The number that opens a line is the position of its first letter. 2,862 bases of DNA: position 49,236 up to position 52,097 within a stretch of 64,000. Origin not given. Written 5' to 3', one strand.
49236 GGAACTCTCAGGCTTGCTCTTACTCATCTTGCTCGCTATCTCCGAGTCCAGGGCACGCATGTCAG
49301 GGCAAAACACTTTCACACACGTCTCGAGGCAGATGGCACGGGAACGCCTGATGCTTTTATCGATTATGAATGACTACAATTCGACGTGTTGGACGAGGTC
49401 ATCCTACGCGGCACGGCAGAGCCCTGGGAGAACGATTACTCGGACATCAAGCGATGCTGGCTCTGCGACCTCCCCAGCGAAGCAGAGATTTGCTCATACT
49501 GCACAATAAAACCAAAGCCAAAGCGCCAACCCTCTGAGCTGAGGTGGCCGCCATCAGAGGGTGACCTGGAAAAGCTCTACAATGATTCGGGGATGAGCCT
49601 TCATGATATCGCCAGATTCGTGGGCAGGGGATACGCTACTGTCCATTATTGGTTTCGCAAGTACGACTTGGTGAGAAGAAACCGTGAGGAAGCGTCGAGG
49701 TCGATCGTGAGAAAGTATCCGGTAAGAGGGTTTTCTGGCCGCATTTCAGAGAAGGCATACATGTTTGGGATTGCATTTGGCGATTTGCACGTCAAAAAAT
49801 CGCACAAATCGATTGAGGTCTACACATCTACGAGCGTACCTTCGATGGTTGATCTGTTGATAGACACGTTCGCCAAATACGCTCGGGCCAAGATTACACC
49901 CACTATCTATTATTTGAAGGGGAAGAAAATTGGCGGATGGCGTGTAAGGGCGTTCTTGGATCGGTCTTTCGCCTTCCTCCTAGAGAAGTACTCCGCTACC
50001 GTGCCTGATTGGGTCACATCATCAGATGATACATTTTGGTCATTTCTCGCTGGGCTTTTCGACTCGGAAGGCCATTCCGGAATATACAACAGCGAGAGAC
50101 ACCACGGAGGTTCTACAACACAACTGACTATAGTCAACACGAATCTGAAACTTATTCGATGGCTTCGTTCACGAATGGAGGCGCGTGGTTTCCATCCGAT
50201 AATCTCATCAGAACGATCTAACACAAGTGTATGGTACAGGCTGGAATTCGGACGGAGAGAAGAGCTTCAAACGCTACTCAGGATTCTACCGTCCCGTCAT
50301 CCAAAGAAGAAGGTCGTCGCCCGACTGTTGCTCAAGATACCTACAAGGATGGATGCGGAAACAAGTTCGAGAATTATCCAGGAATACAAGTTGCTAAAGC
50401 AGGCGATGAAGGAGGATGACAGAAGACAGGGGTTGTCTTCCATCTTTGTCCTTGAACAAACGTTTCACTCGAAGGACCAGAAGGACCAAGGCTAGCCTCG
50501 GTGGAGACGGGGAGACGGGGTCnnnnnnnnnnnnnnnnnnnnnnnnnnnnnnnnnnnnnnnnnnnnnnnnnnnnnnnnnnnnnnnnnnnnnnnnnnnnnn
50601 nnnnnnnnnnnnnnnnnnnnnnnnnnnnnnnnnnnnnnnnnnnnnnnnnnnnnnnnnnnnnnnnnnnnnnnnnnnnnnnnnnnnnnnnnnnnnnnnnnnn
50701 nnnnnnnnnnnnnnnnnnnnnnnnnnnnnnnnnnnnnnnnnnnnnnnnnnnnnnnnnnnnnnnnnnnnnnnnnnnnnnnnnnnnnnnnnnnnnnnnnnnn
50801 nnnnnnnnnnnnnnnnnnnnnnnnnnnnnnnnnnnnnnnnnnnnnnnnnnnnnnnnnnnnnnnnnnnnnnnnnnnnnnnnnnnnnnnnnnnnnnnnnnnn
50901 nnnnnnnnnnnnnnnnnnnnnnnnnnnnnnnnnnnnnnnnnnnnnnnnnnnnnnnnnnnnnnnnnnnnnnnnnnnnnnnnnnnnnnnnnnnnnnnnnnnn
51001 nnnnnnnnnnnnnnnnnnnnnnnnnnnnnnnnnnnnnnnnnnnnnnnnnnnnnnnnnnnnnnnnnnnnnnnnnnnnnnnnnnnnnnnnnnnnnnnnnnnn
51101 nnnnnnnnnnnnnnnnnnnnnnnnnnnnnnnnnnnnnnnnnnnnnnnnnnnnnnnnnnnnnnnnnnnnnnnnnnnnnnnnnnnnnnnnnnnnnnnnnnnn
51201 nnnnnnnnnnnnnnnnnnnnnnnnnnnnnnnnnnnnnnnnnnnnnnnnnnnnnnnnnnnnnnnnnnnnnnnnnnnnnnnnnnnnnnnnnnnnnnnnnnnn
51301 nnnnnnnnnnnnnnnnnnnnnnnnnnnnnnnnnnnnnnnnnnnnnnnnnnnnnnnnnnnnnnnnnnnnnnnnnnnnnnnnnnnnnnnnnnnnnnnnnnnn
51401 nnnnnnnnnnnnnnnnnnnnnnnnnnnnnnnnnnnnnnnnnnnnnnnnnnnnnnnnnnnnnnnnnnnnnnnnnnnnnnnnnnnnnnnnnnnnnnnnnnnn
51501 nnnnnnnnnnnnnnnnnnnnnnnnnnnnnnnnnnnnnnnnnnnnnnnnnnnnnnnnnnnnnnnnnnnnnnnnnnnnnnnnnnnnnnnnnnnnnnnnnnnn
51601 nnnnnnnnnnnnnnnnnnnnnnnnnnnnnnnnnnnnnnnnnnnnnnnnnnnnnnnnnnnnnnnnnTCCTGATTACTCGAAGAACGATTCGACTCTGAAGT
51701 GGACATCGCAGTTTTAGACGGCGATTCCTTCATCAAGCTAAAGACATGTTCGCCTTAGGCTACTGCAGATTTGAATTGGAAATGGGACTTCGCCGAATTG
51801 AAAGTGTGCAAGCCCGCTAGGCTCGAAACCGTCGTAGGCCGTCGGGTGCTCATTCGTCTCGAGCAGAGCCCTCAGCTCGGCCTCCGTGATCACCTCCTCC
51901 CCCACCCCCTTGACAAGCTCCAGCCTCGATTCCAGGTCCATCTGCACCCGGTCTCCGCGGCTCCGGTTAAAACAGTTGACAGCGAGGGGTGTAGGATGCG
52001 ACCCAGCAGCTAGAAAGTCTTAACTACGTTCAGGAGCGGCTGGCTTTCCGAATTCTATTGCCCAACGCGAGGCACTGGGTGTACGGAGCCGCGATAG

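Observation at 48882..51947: Resident tyrS core replaced in situ by a lower-GC cassette carrying a homing endonuclease gene and an intact divergent tyrS (candidate natural cleave-and-rescue element)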

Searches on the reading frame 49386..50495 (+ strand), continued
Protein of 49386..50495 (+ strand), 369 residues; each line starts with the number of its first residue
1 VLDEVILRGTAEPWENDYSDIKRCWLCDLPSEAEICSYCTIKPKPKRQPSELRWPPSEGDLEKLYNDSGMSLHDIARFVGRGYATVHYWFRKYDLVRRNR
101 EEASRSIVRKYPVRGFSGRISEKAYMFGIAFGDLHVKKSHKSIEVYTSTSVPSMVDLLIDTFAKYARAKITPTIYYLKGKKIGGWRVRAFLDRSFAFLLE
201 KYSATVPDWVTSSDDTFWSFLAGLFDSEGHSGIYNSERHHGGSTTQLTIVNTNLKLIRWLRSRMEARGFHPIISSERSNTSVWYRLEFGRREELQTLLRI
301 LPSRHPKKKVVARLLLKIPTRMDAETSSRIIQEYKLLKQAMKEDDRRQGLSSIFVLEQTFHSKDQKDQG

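Call 60: predict_structure(alignment_id=A3)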
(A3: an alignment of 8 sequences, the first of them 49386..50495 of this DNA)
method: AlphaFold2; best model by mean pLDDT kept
length: 369 residues; sequences in the alignment: 8
mean_pLDDT: 77.2   pTM: 0.65
mean pLDDT of the five models: 77.2, 76.7, 68.7, 59.9, 52.1
residues with pLDDT >= 90: 109; 70-90: 165; 50-70: 44; < 50: 51
segments of 3 or more residues with pLDDT < 50: 1-20, 37-45, 99-110, 363-369
pLDDT, mean of each block of 10 residues (from residue 1): 29 35 55 51 47 77 74 73 78 68 44 80 96 88 88 88 84 81 86 92 90 95 94 71 83 93 95 85 90 91 87 88 84 90 85 75 46
secondary structure, 60 per line:
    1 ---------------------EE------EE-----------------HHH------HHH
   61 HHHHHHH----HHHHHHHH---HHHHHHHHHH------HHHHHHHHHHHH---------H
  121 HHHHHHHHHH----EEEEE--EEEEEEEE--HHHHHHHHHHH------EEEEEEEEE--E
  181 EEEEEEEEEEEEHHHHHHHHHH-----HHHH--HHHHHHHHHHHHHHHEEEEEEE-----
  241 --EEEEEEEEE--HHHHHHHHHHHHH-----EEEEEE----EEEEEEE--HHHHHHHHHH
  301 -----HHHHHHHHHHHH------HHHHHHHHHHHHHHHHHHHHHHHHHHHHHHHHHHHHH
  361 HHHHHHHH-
elements in order: H58-67 H72-79 H83-92 H99-110 H120-130 E135-139 E142-149 H152-162 E169-177 E180-192 H193-202 H208-211 H214-228 E229-235 E243-251 H254-266 E272-277 E282-288 H291-300 H306-317 H324-368
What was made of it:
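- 49386..50495 (+): Free-standing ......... homing endonuclease gene (369 aa). It has an N-terminal CxxC..CxxC element, a helix-turn-helix, and two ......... motifs (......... and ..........). AF2 model pLDDT 77 (call 60).
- On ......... homing endonuclease (monomeric, two-motif type): AF2 model has pLDDT 77, with the core above 85 (call 60).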

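Call 64: fold_search(model_id=the predicted structure, library=pdb)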
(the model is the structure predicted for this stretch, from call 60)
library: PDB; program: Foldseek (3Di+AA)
matches with E <= 10: 1038; with E <= 0.001: 130
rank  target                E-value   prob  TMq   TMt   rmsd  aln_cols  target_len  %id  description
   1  1dq3                  4.0e-09  1.00  0.42  0.34   9.5       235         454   15  CRYSTAL STRUCTURE OF AN ARCHAEAL INTEIN-ENCODED HOMING ENDONUCLEASE PI-PFUI (released 2000-07-05)
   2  5t2n_A                5.0e-09  1.00  0.35  0.43  11.3       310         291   11  Engineered variant of I-OnuI meganuclease targeting the Anopheles AGAP007280 gene; harbors 38 point mutations relative (released 2017-05-03)
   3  2ab5_B                6.7e-09  1.00  0.38  0.51   6.3       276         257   13  bI3 LAGLIDADG Maturase (released 2005-08-30)
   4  2dch                  7.4e-09  1.00  0.37  0.61   6.7       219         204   14  Crystal structure of archaeal intron-encoded homing endonuclease I-Tsp061I (released 2006-07-06)
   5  1mow_G                8.8e-09  1.00  0.40  0.58   5.7       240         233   18  E-DreI (released 2002-11-29)
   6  6uw0_A                1.3e-08  1.00  0.33  0.41  10.6       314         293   10  Engineered variant of I-OnuI meganuclease with improved thermostability and fully altered specificity targeting choler (released 2019-12-18)
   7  2ab5_A                1.7e-08  1.00  0.40  0.55   5.3       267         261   13  bI3 LAGLIDADG Maturase (released 2005-08-30)
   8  1p8k_Z                1.9e-08  1.00  0.36  0.50   7.4       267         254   14  The structure and DNA recognition of a bifunctional homing endonuclease and group I intron splicing factor (released 2004-01-20)
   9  5v0q_A                1.9e-08  1.00  0.33  0.40  11.1       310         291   11  Original engineered variant of I-OnuI meganuclease targeting the HIV integrase gene; harbors 49 point mutations relati (released 2017-09-27)
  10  1mow_A                2.0e-08  1.00  0.35  0.49   6.2       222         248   16  E-DreI (released 2002-11-29)
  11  6uvw_D                2.3e-08  1.00  0.33  0.40  10.5       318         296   10  Engineered variant of I-OnuI meganuclease with improved thermostability (released 2019-12-18)
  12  5t2h_A                2.5e-08  1.00  0.32  0.38  12.7       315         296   10  Engineered variant of I-OnuI meganuclease targeting the Human TCRa gene; harbors 43 point mutations relative to wild-t (released 2017-05-03)
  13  9xy5_A                3.0e-08  1.00  0.34  0.42  10.9       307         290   10  One of a series of engineered variants of I-OnuI meganuclease targeting altered DNA target sequence (released 2025-09-10)
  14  6uwg_A                3.2e-08  1.00  0.33  0.39  10.6       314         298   11  Engineered variant of I-OnuI meganuclease with improved thermostability and E178D mutation at catalytic site (released 2019-12-18)
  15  9xy9_A                3.4e-08  1.00  0.31  0.38  11.3       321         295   10  One of a series of engineered variants of I-OnuI meganuclease targeting altered DNA target sequence (released 2025-09-10)
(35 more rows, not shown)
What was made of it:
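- On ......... homing endonuclease (monomeric, two-motif type): The Foldseek hits listed (top 50) are all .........-family proteins, including PI-PfuI, I-OnuI, I-Tsp061I, I-DmoI, I-SceI and the bI3 maturase, with probability 1.00 and E 4e-9 to 3e-7 (call 64).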

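Call 74: search_dna_similar(query=window:49386-50495:+, collection=plasmids, mode=protein, max_evalue=0.001, max_rows=10)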
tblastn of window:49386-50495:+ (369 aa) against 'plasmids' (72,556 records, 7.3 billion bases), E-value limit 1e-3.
No match.

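Call 75: search_dna_similar(query=window:49386-50495:+, collection=phages, mode=protein, max_evalue=0.001, max_rows=10)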
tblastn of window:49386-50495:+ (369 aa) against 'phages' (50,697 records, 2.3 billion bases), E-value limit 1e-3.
No match.
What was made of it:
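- Tried and rejected: The endonuclease found nothing in GenBank phages or PLSDB plasmids (calls 74, 75).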

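Call 87: search_protein_representatives(alignment_id=A3)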
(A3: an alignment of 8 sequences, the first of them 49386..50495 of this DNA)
Query: 8 sequences, 363 profile positions. Proteins with E-value up to 0.001 (for the whole library): 2597; up to 1e-10: 687; up to 1e-30: 75. The best 150 are listed.
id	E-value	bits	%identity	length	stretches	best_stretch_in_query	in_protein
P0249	3.5e-143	493.2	-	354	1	5-343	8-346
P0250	9.3e-89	314.1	-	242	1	117-346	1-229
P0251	4.5e-55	203.3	-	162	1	185-342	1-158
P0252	3.2e-48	180.7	-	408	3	43-323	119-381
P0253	4.1e-46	173.8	-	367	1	25-337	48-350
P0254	1.4e-43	165.5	-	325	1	38-310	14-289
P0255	1.6e-43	165.3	-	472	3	40-308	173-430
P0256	4.8e-43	163.7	-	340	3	37-232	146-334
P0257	7.4e-43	163.1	-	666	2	46-304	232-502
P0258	1.2e-42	162.4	-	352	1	34-300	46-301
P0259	7.1e-42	159.9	-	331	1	40-311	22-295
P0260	2.0e-40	155.1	-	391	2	40-330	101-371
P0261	2.7e-40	154.7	-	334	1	43-306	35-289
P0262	5.5e-40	153.6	-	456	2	49-323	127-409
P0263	2.3e-39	151.6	-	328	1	39-323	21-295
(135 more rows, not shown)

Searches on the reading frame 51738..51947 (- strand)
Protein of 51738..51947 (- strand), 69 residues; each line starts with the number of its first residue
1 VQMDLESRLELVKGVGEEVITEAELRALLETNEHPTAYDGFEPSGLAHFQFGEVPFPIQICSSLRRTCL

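Call 3: search_protein_families(library=pfam, proteins=[window:51738-51947:-], max_evalue=0.1)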
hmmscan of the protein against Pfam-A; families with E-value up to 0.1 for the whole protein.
window:51738-51947:- (69 aa): 1 family
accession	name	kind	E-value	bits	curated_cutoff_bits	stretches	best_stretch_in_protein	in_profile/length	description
PF02895.20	H-kinase_dim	-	0.089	13.7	23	1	10-33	13-36/68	Signal transducing histidine kinase, homodimeric domain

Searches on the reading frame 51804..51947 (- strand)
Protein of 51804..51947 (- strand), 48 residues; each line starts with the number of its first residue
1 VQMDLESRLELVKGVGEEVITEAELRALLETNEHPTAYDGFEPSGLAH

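Call 6: search_protein_families(library=ncbifam, proteins=[window:51804-51947:-], max_evalue=0.01)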
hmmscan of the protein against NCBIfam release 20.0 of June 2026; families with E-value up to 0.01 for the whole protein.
window:51804-51947:- (48 aa): 1 family
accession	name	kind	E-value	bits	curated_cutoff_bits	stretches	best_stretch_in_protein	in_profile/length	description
NF006330.0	PRK08560.1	equivalog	4.3e-09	35.9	220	1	3-48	1-46/342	tyrosine--tRNA ligase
